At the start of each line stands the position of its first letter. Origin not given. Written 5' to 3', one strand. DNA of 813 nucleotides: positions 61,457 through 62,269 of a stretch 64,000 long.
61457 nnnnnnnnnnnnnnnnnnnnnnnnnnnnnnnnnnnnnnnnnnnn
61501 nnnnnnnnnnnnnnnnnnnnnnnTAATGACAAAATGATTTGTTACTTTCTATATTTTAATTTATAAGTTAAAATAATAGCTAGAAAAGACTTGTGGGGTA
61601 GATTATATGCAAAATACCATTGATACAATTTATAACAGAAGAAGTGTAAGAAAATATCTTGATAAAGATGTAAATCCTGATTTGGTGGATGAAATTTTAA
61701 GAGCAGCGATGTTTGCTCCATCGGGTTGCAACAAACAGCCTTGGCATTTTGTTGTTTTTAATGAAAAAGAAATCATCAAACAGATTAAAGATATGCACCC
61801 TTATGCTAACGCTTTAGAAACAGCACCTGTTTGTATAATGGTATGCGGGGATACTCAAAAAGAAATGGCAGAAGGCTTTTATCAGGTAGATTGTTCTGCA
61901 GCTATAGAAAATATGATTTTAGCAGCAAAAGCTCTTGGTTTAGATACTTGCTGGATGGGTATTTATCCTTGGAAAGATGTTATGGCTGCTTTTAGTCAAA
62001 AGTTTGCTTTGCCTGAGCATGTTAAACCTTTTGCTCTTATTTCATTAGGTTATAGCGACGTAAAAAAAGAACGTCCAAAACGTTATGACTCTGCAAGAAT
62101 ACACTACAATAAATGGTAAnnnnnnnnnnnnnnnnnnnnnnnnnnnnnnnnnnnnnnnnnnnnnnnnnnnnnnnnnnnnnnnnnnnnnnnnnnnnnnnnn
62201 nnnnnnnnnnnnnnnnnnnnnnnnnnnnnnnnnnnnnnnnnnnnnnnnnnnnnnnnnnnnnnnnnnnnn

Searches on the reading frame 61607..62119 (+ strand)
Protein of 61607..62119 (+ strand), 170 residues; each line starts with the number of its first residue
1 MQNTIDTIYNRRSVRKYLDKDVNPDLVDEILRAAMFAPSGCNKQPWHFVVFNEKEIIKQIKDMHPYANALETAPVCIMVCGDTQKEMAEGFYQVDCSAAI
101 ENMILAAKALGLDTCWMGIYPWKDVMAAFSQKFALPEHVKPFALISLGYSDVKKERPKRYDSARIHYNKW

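Call 60: search_protein_families(library=pfam, proteins=[window:61607-62119:+], max_evalue=0.00001)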
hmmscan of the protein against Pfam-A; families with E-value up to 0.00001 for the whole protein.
window:61607-62119:+ (170 aa): 2 families
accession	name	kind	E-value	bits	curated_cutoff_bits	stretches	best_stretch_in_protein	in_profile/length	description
PF00881.29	Nitroreductase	-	1.8e-30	106.7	23.5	2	8-62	1-55/167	Nitroreductase family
PF14512.11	TM1586_NiRdase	-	5.5e-17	62.5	27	0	24-58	157-191/215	Putative TM nitroreductase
